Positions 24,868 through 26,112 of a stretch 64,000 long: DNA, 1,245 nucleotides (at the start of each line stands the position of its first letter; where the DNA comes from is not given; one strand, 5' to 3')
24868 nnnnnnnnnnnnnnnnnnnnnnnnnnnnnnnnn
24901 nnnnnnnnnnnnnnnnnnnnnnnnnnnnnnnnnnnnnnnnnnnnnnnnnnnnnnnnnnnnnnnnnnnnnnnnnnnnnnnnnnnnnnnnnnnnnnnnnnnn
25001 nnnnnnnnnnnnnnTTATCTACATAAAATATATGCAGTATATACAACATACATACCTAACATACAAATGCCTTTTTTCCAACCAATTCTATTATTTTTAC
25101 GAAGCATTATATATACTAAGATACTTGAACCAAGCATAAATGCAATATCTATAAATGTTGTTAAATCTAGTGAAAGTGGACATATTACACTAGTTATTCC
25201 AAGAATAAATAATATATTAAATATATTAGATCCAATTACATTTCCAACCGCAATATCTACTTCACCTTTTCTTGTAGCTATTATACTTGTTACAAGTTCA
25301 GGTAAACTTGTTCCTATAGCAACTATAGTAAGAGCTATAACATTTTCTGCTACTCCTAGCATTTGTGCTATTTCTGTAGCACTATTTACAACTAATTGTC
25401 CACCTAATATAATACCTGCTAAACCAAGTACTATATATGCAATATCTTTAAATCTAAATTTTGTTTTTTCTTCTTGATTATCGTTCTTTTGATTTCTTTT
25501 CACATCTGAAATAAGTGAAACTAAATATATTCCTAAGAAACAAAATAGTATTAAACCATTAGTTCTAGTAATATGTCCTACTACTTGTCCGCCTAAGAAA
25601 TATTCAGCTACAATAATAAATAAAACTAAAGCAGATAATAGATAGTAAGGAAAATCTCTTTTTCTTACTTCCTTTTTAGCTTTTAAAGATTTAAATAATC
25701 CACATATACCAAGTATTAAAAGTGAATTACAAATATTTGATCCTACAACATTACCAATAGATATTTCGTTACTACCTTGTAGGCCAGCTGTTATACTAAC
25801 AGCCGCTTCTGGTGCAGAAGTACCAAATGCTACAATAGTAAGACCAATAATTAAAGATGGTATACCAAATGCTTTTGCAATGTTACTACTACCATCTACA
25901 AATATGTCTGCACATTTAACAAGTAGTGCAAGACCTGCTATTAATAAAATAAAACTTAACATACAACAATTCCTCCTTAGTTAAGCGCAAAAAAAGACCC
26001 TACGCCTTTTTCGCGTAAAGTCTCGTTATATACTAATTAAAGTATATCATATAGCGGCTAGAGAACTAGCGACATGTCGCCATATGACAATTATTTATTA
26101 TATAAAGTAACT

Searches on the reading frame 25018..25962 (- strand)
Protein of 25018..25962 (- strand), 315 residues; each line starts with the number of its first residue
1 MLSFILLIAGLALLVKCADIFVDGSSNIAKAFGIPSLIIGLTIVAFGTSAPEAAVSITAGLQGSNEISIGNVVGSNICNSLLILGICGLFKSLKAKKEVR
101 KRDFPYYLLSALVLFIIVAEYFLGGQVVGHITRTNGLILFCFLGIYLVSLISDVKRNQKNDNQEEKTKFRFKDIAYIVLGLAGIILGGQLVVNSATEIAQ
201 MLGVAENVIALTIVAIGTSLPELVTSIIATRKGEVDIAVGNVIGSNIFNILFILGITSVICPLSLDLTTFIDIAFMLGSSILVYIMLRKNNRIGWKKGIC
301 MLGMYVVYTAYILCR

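Call 65: search_protein_families(library=ncbifam, proteins=[window:25018-25962:-], max_evalue=1e-10)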
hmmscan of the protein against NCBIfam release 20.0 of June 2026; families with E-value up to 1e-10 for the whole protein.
window:25018-25962:- (315 aa): 6 families
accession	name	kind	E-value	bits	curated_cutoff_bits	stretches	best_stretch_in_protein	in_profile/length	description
TIGR00367.1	TIGR00367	hypoth_equivalog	1.4e-78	264.2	179.65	1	2-308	3-312/312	calcium/sodium antiporter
NF008005.0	PRK10734.1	equivalog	2.2e-66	224.2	432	1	1-311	2-315/325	calcium/sodium antiporter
TIGR00927.1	2A1904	subfamily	2.6e-19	68.5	710.1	1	185-256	1059-1130/1209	K+-dependent Na+/Ca+ exchanger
TIGR00846.1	caca2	superfamily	9.8e-18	64.1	317.45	1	161-311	216-370/372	calcium/proton exchanger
TIGR00845.1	caca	equivalog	1e-12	46.7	679.85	0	189-260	764-836/921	sodium/calcium exchanger 1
TIGR00378.1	cax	equivalog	3.5e-12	46.2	211.15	0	6-308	22-344/349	calcium/proton exchanger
